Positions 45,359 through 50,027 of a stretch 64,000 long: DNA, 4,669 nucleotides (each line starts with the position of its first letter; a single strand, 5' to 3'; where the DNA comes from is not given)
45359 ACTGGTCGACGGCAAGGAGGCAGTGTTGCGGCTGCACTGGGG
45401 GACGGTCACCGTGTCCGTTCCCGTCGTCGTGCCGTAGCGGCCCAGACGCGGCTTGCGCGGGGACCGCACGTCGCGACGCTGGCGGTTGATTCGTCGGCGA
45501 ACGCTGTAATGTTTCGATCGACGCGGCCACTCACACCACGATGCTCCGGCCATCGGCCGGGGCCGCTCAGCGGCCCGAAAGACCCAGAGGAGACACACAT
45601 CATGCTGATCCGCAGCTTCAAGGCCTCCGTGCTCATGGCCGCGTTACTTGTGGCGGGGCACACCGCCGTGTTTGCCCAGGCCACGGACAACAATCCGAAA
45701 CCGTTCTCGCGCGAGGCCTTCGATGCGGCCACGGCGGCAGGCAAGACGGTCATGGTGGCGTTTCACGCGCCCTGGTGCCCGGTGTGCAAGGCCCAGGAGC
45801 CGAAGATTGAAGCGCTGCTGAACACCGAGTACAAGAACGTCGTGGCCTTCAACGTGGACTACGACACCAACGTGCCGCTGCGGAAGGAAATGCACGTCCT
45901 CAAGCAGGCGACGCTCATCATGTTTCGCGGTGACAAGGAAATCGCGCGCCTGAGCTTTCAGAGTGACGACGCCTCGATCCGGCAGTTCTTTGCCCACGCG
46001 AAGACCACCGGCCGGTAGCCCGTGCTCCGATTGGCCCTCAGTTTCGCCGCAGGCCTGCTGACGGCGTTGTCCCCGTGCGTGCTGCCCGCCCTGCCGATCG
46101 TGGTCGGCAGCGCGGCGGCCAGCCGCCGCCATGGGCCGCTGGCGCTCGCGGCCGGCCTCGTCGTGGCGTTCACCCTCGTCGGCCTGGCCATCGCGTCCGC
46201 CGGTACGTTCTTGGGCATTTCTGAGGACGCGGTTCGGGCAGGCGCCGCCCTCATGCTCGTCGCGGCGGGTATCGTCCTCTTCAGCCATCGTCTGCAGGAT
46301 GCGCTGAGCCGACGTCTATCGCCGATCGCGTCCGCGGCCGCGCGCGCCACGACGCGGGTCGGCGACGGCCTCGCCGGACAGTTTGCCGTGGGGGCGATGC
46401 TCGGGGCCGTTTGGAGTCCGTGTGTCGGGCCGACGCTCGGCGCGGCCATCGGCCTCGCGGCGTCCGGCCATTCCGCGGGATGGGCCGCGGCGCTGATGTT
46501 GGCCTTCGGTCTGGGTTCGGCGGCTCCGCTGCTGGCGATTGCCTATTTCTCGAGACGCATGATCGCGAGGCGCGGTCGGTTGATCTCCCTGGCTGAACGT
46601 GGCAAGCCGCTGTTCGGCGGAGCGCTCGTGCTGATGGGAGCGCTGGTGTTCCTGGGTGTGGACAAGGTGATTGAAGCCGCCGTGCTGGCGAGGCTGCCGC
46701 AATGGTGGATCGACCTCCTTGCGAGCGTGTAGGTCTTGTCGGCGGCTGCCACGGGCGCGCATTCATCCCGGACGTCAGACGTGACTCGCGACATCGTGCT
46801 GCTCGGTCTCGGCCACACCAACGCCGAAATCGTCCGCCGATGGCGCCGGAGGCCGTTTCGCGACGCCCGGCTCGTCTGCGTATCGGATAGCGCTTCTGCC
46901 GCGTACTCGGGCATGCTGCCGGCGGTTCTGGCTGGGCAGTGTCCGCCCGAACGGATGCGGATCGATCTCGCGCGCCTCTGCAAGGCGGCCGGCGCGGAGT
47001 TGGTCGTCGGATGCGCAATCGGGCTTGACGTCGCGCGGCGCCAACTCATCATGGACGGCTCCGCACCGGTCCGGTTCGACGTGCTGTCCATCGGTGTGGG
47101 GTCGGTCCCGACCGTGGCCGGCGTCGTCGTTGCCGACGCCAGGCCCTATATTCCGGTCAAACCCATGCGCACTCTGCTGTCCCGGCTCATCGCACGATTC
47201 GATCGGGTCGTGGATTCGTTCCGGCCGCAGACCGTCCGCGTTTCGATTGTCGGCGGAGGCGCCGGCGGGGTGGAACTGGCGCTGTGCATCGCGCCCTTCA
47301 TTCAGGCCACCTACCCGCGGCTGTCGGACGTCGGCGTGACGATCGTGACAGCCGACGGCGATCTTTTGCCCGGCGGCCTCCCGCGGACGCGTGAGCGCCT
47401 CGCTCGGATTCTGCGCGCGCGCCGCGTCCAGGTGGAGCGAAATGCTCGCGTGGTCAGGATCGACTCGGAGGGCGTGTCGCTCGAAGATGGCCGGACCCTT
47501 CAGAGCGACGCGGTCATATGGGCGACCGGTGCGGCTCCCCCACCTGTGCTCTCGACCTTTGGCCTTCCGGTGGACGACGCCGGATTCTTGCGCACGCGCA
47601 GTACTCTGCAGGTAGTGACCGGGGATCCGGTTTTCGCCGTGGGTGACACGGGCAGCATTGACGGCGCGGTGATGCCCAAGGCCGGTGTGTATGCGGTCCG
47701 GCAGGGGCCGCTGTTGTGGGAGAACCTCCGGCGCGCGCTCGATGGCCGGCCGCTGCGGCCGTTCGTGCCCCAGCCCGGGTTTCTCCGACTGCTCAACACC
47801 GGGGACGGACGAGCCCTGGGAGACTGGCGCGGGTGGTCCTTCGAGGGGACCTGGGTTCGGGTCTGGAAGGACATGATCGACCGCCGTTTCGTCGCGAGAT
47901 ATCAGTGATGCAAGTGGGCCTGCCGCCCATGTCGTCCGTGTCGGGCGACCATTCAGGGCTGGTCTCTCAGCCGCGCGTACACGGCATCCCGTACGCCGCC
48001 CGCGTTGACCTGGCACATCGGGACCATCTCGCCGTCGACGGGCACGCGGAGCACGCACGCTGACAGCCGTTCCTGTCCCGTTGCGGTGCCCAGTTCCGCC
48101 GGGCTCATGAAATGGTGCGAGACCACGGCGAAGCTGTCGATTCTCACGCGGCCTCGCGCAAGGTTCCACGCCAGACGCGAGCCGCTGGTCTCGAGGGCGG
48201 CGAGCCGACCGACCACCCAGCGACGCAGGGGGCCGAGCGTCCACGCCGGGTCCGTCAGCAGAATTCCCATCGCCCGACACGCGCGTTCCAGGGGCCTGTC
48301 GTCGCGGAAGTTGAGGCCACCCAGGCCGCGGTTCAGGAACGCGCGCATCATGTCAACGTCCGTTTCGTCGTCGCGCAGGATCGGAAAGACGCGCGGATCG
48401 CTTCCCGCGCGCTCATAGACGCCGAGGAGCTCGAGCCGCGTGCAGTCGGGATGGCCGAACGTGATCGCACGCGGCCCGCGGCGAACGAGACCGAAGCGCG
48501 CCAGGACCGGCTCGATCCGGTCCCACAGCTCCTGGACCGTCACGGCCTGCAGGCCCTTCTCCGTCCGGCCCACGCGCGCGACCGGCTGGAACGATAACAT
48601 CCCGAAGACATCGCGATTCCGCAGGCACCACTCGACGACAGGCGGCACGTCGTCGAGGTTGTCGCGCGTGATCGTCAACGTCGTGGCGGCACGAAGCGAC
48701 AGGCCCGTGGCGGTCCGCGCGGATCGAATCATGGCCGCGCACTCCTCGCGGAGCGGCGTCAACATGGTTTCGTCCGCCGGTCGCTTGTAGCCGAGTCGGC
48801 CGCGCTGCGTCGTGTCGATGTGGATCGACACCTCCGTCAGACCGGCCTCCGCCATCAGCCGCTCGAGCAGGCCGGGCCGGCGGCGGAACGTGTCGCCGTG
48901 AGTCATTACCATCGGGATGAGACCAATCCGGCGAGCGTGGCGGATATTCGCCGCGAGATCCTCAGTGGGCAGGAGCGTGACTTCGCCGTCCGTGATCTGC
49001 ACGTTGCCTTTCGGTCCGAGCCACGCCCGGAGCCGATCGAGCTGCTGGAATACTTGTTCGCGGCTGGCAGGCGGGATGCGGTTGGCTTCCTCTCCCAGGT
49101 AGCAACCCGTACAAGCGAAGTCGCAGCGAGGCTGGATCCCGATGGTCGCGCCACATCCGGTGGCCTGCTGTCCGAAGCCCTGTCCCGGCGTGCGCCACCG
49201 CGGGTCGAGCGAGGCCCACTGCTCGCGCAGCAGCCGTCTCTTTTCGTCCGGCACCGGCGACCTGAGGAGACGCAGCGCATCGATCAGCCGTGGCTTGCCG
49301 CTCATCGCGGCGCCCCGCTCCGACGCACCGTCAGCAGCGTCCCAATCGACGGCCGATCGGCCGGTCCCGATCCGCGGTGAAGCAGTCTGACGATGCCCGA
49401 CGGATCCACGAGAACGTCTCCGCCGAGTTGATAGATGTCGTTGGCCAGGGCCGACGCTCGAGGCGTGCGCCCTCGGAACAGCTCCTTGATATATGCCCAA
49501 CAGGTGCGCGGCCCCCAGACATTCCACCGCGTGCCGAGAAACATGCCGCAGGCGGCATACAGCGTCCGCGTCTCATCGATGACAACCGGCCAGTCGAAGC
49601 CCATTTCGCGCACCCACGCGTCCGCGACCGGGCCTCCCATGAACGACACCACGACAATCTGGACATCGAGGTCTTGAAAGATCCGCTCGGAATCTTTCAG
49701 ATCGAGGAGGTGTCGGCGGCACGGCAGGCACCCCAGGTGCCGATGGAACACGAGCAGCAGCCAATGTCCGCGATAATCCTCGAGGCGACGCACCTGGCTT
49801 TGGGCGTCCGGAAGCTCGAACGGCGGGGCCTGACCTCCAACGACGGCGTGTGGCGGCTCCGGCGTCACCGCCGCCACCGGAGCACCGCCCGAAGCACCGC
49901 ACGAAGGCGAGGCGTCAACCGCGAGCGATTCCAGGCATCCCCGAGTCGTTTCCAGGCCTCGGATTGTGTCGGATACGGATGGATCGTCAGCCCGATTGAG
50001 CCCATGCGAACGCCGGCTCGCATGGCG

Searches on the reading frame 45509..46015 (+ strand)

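Call 16: search_protein_families(library=ncbifam, proteins=[window:45509-46015:+], max_evalue=0.00001)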
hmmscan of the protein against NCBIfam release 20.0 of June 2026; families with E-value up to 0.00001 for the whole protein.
window:45509-46015:+ (169 aa): 4 families
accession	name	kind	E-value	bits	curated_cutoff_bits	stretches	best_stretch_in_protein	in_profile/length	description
TIGR01068.1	thioredoxin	equivalog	4.2e-12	46.1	96.8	1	68-162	3-98/101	thioredoxin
TIGR01126.1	pdi_dom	equivalog_domain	7.8e-10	39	107.2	1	69-160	4-100/105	protein disulfide-isomerase domain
TIGR01130.1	ER_PDI_fam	subfamily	2.3e-07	30.7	344.25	1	68-145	8-88/476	protein disulfide-isomerase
NF008229.0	PRK10996.1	equivalog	5e-06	26.3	125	1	68-151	42-125/141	thioredoxin TrxC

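Call 17: search_protein_families(library=pfam, proteins=[window:45509-46015:+], max_evalue=0.00001)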
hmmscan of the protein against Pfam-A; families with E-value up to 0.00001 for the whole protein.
window:45509-46015:+ (169 aa): 2 families
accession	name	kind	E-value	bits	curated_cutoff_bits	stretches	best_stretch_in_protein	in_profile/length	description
PF00085.26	Thioredoxin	-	7.2e-14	52.1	23.5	1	66-160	5-100/103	Thioredoxin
PF00578.27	AhpC-TSA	-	8.6e-06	26.1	26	0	69-129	16-78/124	AhpC/TSA family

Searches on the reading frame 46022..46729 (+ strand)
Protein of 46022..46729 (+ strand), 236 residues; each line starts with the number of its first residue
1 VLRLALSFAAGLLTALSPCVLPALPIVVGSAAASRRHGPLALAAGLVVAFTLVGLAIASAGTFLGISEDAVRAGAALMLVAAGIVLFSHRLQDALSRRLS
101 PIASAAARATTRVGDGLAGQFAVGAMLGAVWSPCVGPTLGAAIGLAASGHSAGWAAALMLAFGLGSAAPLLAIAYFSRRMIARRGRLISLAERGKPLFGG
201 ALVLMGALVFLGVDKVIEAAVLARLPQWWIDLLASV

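Call 16: search_protein_families(library=ncbifam, proteins=[window:46022-46729:+], max_evalue=0.00001)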
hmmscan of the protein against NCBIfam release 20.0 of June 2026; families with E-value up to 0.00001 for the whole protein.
window:46022-46729:+ (236 aa): 2 families
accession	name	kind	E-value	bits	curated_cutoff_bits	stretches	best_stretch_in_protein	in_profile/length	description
NF001419.0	PRK00293.1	subfamily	4.8e-14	51.8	330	1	4-221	172-390/574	protein-disulfide reductase DsbD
NF045694.1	seleno_TsoB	exception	1.8e-10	39.5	805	1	6-180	187-362/572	rhodanese/DsbD fusion-like selenoprotein TsoB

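Call 17: search_protein_families(library=pfam, proteins=[window:46022-46729:+], max_evalue=0.00001)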
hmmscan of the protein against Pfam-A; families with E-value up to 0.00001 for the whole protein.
window:46022-46729:+ (236 aa): 2 families
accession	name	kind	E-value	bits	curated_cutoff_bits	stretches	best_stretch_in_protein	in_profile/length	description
PF02683.22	DsbD_TM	-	2.6e-16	60.1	27.1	1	3-204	4-209/219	Cytochrome C biogenesis protein transmembrane domain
PF13386.12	DsbD_2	-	3.8e-13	50.2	24.9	1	8-207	3-198/199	Cytochrome C biogenesis protein transmembrane region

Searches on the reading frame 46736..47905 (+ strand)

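Call 16: search_protein_families(library=ncbifam, proteins=[window:46736-47905:+], max_evalue=0.00001)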
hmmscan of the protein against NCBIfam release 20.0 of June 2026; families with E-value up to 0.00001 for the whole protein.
window:46736-47905:+ (390 aa): 6 families
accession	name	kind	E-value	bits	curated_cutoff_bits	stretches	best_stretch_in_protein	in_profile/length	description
TIGR03169.1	Nterm_to_SelD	hypoth_equivalog_domain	1.8e-101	340.1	310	1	19-389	1-365/365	pyridine nucleotide-disulfide oxidoreductase family protein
TIGR04369.1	fusion_not_SelD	hypoth_equivalog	1.3e-55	188.9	700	2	22-185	1-161/701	oxidoreductase/SelD-related fusion protein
NF003437.0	PRK04965.1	equivalog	2.5e-08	33.3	392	1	18-314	3-283/378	NADH:flavorubredoxin reductase NorW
NF042949.2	3PPDioc_HcaD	equivalog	4.9e-08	32.1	450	1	19-305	3-275/386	3-phenylpropionate/cinnamic acid dioxygenase ferredoxin--NAD(+) reductase subunit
NF045765.1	PhenlGlyoxDHPadH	equivalog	6.7e-08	31.8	475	1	21-268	6-241/416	NADH-dependent phenylglyoxylate dehydrogenase subunit epsilon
TIGR01350.1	lipoamide_DH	equivalog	1.4e-06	27.3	408.8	1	165-305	169-308/461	dihydrolipoyl dehydrogenase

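Call 17: search_protein_families(library=pfam, proteins=[window:46736-47905:+], max_evalue=0.00001)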
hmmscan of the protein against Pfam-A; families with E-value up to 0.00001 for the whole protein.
window:46736-47905:+ (390 aa): 1 family
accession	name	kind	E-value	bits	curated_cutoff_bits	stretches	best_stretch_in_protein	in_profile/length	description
PF07992.20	Pyr_redox_2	-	3.5e-20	73.1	26.1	1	19-311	2-278/291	Pyridine nucleotide-disulphide oxidoreductase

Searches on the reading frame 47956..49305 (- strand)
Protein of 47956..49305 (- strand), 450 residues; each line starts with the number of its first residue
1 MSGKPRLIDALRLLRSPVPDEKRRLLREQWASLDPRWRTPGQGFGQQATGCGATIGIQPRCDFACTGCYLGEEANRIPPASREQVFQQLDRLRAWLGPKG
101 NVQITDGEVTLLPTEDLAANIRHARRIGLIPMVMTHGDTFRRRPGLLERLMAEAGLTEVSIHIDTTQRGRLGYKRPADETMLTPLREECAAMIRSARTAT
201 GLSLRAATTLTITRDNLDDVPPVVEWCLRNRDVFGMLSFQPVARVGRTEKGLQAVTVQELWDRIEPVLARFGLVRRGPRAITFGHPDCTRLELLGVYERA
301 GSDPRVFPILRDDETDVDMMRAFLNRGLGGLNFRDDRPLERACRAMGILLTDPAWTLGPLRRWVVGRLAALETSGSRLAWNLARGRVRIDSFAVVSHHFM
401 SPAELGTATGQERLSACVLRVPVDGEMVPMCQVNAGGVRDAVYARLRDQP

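Call 16: search_protein_families(library=ncbifam, proteins=[window:47956-49305:-], max_evalue=0.00001)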
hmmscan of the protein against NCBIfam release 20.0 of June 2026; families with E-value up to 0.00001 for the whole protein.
window:47956-49305:- (450 aa): 2 families
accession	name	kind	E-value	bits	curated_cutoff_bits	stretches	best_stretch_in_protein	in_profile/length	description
NF045702.1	rSAM_GDGT_ether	equivalog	2.3e-16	59.5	450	1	53-265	88-294/486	tetraether lipid synthase Tes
NF045646.2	rSAM_Se_TrsS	equivalog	3.7e-14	52.1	490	1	49-265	84-292/441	radical SAM (seleno)protein TrsS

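Call 17: search_protein_families(library=pfam, proteins=[window:47956-49305:-], max_evalue=0.00001)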
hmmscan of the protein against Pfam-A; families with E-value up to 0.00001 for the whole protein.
window:47956-49305:- (450 aa): 1 family
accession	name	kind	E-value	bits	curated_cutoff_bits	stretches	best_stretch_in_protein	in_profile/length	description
PF04055.27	Radical_SAM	-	6.3e-09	36.7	29.5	1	57-169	3-115/166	Radical SAM superfamily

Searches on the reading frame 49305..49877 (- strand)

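Call 16: search_protein_families(library=ncbifam, proteins=[window:49305-49877:-], max_evalue=0.00001)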
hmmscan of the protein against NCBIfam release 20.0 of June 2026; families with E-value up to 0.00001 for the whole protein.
window:49305-49877:- (191 aa): 2 families
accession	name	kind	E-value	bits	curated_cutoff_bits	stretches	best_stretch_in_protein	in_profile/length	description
NF040769.1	SelL_rel_redox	subfamily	3.8e-46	156.9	120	1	17-183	3-171/173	SelL-related redox protein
NF002854.0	PRK03147.1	subfamily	7.2e-10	39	170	1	10-109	35-134/176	thiol-disulfide oxidoreductase ResA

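Call 17: search_protein_families(library=pfam, proteins=[window:49305-49877:-], max_evalue=0.00001)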
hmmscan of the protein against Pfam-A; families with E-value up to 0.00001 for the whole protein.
window:49305-49877:- (191 aa): 3 families
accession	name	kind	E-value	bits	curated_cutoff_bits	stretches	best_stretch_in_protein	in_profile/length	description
PF00578.27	AhpC-TSA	-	4.8e-18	65.7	26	1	13-113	1-101/124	AhpC/TSA family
PF13911.12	AhpC-TSA_2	-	1.7e-10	41.7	27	1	65-169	7-112/114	AhpC/TSA antioxidant enzyme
PF08534.16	Redoxin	-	7.4e-09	36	26.6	1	13-112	2-106/148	Redoxin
